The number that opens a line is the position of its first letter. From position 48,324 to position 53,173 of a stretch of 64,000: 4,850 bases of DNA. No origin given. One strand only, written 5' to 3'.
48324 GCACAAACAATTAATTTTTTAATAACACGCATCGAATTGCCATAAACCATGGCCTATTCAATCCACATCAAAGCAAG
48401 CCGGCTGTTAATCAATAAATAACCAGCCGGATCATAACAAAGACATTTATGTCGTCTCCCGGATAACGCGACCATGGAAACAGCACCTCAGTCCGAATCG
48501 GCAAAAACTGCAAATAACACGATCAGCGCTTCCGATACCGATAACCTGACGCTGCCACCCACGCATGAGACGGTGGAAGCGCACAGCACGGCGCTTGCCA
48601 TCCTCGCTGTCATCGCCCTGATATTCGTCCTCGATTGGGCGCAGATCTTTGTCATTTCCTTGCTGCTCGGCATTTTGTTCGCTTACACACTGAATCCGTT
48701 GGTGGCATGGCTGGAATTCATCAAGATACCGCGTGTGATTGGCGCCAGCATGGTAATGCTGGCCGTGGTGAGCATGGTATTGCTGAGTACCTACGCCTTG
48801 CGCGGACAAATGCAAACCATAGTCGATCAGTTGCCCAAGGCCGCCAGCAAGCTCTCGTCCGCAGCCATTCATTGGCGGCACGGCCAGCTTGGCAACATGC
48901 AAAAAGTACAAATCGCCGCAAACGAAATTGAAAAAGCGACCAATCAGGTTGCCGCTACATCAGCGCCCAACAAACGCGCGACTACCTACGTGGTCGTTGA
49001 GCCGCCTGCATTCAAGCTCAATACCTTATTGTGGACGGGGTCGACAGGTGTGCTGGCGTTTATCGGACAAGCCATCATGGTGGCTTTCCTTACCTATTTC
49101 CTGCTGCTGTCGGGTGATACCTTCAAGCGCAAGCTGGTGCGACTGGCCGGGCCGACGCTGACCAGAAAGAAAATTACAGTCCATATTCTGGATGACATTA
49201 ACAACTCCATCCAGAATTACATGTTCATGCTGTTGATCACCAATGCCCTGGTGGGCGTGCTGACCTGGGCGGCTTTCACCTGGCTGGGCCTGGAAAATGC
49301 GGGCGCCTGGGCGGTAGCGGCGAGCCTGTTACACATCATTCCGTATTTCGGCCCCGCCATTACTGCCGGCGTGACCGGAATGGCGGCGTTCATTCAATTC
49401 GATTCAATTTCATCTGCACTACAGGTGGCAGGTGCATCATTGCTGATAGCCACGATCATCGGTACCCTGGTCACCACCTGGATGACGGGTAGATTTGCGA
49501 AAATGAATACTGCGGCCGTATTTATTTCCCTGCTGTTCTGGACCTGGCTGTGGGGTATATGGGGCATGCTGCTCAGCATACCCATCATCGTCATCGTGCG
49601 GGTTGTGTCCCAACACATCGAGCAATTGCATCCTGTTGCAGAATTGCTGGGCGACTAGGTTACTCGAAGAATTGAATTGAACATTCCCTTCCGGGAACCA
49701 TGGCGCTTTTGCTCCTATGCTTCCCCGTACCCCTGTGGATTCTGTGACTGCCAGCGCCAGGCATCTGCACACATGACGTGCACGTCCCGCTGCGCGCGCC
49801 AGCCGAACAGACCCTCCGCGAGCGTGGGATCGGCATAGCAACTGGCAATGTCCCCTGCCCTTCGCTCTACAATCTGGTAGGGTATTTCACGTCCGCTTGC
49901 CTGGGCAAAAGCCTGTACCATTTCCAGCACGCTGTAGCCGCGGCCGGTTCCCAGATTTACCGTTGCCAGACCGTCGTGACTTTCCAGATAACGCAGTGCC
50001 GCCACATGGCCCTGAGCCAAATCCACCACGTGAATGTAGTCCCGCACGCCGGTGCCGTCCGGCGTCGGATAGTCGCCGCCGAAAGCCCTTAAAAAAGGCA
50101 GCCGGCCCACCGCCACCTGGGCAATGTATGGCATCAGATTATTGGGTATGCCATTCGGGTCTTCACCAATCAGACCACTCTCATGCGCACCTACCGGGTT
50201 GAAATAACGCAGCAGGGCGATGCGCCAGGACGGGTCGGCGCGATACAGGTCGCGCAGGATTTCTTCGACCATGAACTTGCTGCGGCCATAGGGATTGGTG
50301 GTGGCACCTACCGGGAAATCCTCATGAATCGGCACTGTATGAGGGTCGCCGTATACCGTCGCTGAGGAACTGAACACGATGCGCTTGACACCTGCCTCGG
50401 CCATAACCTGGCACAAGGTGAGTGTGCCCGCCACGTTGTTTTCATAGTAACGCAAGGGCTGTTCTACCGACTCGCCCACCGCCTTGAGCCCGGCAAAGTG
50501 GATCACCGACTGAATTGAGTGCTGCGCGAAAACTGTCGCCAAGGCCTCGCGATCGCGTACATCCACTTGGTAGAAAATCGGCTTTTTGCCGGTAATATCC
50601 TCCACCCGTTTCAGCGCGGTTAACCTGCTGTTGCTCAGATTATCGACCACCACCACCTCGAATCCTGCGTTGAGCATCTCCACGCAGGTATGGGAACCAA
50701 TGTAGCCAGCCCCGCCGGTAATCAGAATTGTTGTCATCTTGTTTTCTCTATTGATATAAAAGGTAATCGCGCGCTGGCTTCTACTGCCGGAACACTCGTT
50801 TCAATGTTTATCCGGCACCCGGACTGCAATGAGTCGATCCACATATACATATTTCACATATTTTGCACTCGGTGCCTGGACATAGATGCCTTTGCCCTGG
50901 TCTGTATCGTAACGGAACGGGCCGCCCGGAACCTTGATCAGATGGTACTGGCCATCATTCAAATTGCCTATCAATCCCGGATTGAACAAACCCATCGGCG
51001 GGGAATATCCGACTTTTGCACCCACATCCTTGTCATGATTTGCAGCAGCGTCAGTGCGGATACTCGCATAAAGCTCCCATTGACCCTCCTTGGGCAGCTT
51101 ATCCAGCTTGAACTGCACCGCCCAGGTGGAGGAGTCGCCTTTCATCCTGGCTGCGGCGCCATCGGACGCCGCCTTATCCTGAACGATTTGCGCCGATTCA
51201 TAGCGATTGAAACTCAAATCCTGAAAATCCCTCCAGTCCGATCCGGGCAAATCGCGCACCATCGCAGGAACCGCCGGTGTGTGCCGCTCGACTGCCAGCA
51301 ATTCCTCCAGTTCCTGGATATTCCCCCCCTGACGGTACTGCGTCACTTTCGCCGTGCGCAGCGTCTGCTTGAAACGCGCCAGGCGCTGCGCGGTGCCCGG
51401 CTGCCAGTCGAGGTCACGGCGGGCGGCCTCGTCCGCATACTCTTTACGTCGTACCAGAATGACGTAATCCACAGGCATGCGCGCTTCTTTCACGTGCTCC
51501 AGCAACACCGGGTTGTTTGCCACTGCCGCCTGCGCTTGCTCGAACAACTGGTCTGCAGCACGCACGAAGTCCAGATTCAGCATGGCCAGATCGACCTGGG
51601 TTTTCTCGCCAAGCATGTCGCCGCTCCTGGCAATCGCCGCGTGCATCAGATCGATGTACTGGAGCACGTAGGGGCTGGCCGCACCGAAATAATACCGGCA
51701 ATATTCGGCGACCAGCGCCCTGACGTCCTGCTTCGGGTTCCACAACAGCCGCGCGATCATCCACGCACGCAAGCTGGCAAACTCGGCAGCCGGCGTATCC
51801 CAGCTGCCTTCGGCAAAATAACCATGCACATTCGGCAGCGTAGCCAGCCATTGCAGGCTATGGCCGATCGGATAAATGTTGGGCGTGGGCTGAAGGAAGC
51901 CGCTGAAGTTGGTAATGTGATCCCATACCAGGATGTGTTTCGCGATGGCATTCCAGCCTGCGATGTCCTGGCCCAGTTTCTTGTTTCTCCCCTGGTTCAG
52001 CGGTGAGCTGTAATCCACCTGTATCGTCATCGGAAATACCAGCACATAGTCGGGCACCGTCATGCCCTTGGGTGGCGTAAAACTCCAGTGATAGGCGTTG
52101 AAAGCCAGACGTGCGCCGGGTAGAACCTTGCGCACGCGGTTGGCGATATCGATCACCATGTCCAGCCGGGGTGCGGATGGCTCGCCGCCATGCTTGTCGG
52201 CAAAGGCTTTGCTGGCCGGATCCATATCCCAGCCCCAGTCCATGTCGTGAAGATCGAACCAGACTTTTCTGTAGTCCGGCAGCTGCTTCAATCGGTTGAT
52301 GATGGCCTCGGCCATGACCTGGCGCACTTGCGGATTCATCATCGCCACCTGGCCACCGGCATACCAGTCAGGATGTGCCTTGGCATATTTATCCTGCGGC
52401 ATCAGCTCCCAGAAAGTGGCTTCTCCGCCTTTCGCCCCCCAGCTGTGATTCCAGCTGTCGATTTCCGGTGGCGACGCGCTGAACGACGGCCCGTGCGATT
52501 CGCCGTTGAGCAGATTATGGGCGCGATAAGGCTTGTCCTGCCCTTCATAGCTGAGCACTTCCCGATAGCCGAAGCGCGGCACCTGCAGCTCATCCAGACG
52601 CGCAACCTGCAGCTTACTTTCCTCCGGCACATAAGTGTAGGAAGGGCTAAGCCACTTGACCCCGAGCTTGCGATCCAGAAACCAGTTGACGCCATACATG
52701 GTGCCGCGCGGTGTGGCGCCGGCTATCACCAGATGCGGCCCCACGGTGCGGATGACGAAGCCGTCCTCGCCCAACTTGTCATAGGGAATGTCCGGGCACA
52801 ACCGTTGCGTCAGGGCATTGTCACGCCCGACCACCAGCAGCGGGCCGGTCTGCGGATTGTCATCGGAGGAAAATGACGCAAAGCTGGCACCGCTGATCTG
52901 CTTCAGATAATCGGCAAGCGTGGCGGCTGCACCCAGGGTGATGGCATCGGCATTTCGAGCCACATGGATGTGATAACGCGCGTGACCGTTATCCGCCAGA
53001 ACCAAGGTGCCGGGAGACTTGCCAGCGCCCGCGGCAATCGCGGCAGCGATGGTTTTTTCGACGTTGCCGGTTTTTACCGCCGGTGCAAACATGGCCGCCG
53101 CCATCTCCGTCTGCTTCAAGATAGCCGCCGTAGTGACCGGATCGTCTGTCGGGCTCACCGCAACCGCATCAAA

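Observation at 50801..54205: Giant secreted CBM-CBM-DUF4838-like protein embedded in a Wzy-type polysaccharide operon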

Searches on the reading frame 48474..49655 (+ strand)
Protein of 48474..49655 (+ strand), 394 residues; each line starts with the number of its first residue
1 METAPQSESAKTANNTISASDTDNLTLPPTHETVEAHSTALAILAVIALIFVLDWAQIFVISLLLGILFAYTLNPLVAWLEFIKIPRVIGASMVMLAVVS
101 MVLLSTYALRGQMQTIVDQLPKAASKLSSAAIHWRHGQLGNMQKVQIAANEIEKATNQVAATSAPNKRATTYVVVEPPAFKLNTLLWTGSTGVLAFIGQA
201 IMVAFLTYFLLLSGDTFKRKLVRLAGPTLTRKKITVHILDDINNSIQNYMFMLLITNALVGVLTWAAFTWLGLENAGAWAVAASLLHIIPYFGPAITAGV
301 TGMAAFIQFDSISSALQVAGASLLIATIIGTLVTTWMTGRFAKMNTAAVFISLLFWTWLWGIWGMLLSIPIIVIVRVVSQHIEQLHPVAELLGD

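Call 13: search_protein_families(library=pfam, proteins=[window:48474-49655:+], max_evalue=0.001)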
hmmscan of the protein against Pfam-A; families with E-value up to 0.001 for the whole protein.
window:48474-49655:+ (394 aa): 1 family
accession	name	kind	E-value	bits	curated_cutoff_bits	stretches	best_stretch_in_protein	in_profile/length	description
PF01594.21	AI-2E_transport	-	1.9e-40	139.5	34.3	1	42-382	3-326/327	AI-2E family transporter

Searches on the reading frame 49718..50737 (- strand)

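Call 13: search_protein_families(library=pfam, proteins=[window:49718-50737:-], max_evalue=0.001)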
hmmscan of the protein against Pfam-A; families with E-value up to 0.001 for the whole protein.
window:49718-50737:- (340 aa): 10 families
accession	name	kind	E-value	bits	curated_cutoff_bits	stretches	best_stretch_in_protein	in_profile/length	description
PF01370.27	Epimerase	-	3.6e-58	197.3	20.9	1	4-263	1-240/240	NAD dependent epimerase/dehydratase family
PF16363.11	GDP_Man_Dehyd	-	6.4e-55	187.3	27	1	5-324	1-330/332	GDP-mannose 4,6 dehydratase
PF02719.21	Polysacc_synt_2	-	4.2e-17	62.7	20.2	1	4-125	1-128/293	Polysaccharide biosynthesis protein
PF01073.25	3Beta_HSD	-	6.6e-17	61.9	22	1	5-160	1-156/280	3-beta hydroxysteroid dehydrogenase/isomerase family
PF04321.23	RmlD_sub_bind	-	3.2e-11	43.3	27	1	3-163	2-138/287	RmlD substrate binding domain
PF00106.31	adh_short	-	5.7e-11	42.7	26.6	1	3-125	2-136/195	short chain dehydrogenase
PF13460.12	NAD_binding_10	-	5.7e-08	33.3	27.2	1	8-162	1-132/184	NAD(P)H-binding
PF08659.16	KR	-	5.9e-08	33.3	22.6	1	3-132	2-144/180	KR domain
PF05368.20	NmrA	-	1.5e-06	28.5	27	1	3-125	4-107/298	NmrA-like family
PF07993.18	NAD_binding_4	-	6e-06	26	20.1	0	73-165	87-192/258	Male sterility protein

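Call 65: search_protein_families(library=ncbifam, proteins=[window:49718-50737:-], max_evalue=0.01)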
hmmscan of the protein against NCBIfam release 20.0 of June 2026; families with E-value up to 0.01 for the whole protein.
window:49718-50737:- (340 aa): 95 families (the best 25 are shown)
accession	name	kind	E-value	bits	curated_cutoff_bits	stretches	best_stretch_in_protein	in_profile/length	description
NF007956.0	PRK10675.1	subfamily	2.4e-148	493.8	394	1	3-338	2-337/338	UDP-glucose 4-epimerase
TIGR01179.1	galE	equivalog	2.7e-138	460.3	262.3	1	4-336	2-331/332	UDP-glucose 4-epimerase GalE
TIGR04180.1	EDH_00030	hypoth_equivalog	7.2e-29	100.8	475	1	4-315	1-294/297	NAD-dependent 4,6-dehydratase LegB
TIGR01181.1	dTDP_gluc_dehyt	equivalog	1.8e-26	93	365.1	1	4-333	2-314/321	dTDP-glucose 4,6-dehydratase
TIGR02197.1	heptose_epim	equivalog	2.2e-25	89.5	274.6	1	4-283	1-262/316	ADP-glyceromanno-heptose 6-epimerase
TIGR03466.1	HpnA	hypoth_equivalog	2.9e-17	62.6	367.65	1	3-183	2-172/327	hopanoid-associated sugar epimerase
NF007582.0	PRK10217.1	equivalog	6.7e-17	61.6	698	1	1-166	1-176/355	dTDP-glucose 4,6-dehydratase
NF011728.1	PRK15181.1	equivalog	4.5e-15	55.5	760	1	4-203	18-211/348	Vi polysaccharide biosynthesis UDP-N-acetylglucosaminuronic acid C-4 epimerase TviC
NF043036.1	ErythonDh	equivalog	4.6e-14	52.4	325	1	3-166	2-165/321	D-erythronate dehydrogenase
NF007490.0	PRK10084.1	subfamily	1.9e-13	50.2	649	1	4-112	3-111/361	dTDP-glucose 4,6-dehydratase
TIGR02622.1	CDP_4_6_dhtase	equivalog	4.6e-12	45.7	278.45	1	3-160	6-164/352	CDP-glucose 4,6-dehydratase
NF042422.1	oxyalk_red_OleD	equivalog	1.2e-11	44.6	580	1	3-152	2-141/329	2-alkyl-3-oxoalkanoate reductase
NF008360.0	PRK11150.1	equivalog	2.6e-11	43.3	452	1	4-277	2-250/310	ADP-glyceromanno-heptose 6-epimerase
TIGR03589.1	PseB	equivalog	6.5e-10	38.5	407.75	1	2-125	5-125/324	UDP-N-acetylglucosamine 4,6-dehydratase (inverting)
TIGR01214.1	rmlD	equivalog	7.2e-10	38.4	224.05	1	3-165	1-139/285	dTDP-4-dehydrorhamnose reductase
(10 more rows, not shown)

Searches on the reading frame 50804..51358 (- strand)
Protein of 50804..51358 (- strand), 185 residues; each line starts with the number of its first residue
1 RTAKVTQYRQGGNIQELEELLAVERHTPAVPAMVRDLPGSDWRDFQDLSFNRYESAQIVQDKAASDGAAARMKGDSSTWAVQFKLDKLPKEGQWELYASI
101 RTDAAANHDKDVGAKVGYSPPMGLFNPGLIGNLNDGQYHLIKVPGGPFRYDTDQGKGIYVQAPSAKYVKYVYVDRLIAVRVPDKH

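Call 84: predict_structure(alignment_id=A3)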
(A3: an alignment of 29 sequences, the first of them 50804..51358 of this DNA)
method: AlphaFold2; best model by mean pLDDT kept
length: 185 residues; sequences in the alignment: 29
mean_pLDDT: 93.6   pTM: 0.88
mean pLDDT of the five models: 93.6, 93.5, 93.4, 93.3, 92.5
residues with pLDDT >= 90: 158; 70-90: 18; 50-70: 6; < 50: 3
segments of 3 or more residues with pLDDT < 50: none
pLDDT, mean of each block of 10 residues (from residue 1): 61 84 94 96 96 93 97 94 98 98 98 97 95 98 98 97 97 98 79
secondary structure, 60 per line:
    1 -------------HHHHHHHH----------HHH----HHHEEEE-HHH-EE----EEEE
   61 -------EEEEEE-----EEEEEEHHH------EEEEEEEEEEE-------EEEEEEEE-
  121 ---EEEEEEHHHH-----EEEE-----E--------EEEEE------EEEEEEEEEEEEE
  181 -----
elements in order: H14-21 E42-45 E57-60 E68-73 E79-84 E94-104 E112-119 E124-129 H130-133 E139-142 E157-161 E168-180

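Call 86: fold_search(model_id=the predicted structure, library=pdb)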
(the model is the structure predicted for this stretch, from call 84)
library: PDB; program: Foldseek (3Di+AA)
matches with E <= 10: 1524; with E <= 0.001: 22
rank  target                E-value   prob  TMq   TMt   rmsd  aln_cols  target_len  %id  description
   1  1ji6                  4.7e-05  1.00  0.49  0.18   4.9       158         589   11  CRYSTAL STRUCTURE OF THE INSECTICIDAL BACTERIAL DEL ENDOTOXIN CRY3Bb1 BACILLUS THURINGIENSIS (released 2001-09-19)
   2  8jmq_A                7.8e-05  1.00  0.50  0.53   6.2       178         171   11  Crystal structure of hinokiresinol synthase (released 2023-12-20)
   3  8w7n                  1.0e-04  1.00  0.47  0.11   5.4       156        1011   12  Crystal structure of the in-cell Cry1Aa purified from Bacillus thuringiensis (released 2024-03-06)
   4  4xup_E                1.7e-04  1.00  0.40  0.45   8.8       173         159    9  Structure of the N-terminal CBM22-1-CBM22-2 tandem domain from Paenibacillus barcinonensis Xyn10C (released 2015-06-03)
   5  3p6b_A                1.8e-04  1.00  0.37  0.37  10.2       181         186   13  The crystal structure of CelK CBM4 from Clostridium thermocellum (released 2011-08-24)
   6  7ear                  2.9e-04  1.00  0.49  0.18   4.7       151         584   10  A positively charged mutant Cry3Aa endotoxin (released 2021-04-28)
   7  4xup_C                3.5e-04  1.00  0.40  0.45   8.8       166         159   10  Structure of the N-terminal CBM22-1-CBM22-2 tandem domain from Paenibacillus barcinonensis Xyn10C (released 2015-06-03)
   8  7qyd_B                4.1e-04  1.00  0.47  0.17   5.4       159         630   11  mosquitocidal Cry11Ba determined at pH 6.5 from naturally-occurring nanocrystals by Serial femtosecond crystallography (released 2022-07-27)
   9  7qx4                  4.9e-04  1.00  0.49  0.17   7.2       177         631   10  mosquitocidal Cry11Aa determined at pH 7 from naturally-occurring nanocrystals by Serial femtosecond crystallography (released 2022-07-27)
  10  9buv                  5.1e-04  1.00  0.44  0.17   4.9       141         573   11  Crystal structure of Cry1Fa R226Q (released 2024-05-29)
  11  1k42_MODEL_1_A        5.1e-04  1.00  0.44  0.48   9.8       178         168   10  The Solution Structure of the CBM4-2 Carbohydrate Binding Module from a Thermostable Rhodothermus marinus Xyla (released 2002-05-29)
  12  5a56_A                6.4e-04  1.00  0.40  0.08   8.1       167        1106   11  The structure of GH101 from Streptococcus pneumoniae TIGR4 in complex with 1-O-methyl-T-antigen (released 2015-09-02)
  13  7r1e_B                6.8e-04  1.00  0.48  0.17   5.8       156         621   12  Mosquitocidal Cry11Ba determined at pH 10.4 from naturally-occurring nanocrystals by Serial femtosecond crystallograph (released 2022-07-27)
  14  5a58_A                6.8e-04  1.00  0.40  0.08   8.2       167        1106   11  The structure of GH101 D764N mutant from Streptococcus pneumoniae TIGR4 in complex with serinyl T-antigen (released 2015-09-02)
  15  7bys_A                7.6e-04  1.00  0.47  0.23   4.6       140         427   13  Crystal structure of exo-beta-1,3-galactanase from Phanerochaete chrysosporium Pc1,3Gal43A apo form (released 2020-11-04)
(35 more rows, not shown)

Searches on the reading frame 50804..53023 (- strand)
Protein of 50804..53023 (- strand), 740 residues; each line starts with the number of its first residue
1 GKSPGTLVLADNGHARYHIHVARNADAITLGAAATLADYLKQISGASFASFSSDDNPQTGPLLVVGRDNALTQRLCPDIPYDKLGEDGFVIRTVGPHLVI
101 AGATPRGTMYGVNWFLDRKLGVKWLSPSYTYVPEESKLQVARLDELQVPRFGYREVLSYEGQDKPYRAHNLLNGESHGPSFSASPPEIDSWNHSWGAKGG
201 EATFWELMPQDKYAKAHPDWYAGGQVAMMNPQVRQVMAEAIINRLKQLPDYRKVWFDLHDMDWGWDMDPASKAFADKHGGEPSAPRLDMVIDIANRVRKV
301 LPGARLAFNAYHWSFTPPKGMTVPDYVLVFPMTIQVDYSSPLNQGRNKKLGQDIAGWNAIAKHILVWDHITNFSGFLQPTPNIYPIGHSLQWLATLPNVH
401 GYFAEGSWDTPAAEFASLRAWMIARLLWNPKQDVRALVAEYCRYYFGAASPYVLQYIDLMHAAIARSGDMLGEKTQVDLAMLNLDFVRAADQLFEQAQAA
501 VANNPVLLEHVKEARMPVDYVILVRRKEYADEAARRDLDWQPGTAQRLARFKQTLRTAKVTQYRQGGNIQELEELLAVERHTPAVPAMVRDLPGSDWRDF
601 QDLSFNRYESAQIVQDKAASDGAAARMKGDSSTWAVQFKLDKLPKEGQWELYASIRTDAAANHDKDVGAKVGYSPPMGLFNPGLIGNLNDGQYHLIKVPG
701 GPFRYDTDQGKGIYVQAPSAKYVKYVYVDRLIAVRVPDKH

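Call 71: search_protein_representatives(protein=window:50804-53023:-)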
Query: 740 residues. Proteins with E-value up to 0.001 (for the whole library): 8905; up to 1e-10: 4808; up to 1e-30: 1500. The best 150 are listed.
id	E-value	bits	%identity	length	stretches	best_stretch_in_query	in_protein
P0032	0.0e+00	1039.5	60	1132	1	6-736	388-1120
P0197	2.1e-286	968.4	58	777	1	6-735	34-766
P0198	3.1e-286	967.9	57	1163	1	4-738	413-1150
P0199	1.5e-278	942.4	56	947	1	3-735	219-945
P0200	7.2e-278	940.2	57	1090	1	3-737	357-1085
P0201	5.6e-253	857.9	51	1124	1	6-735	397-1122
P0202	3.0e-250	848.9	53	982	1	8-734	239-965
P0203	3.4e-238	809.0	50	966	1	5-735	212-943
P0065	2.2e-208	710.5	47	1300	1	3-737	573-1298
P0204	9.3e-204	695.2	39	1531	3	7-735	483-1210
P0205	1.3e-195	668.2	67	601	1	2-427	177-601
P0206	1.1e-194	665.2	45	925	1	3-738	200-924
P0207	1.3e-188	645.0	55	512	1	245-738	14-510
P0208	2.5e-169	581.3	43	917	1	5-736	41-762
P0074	1.6e-166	572.1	43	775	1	6-735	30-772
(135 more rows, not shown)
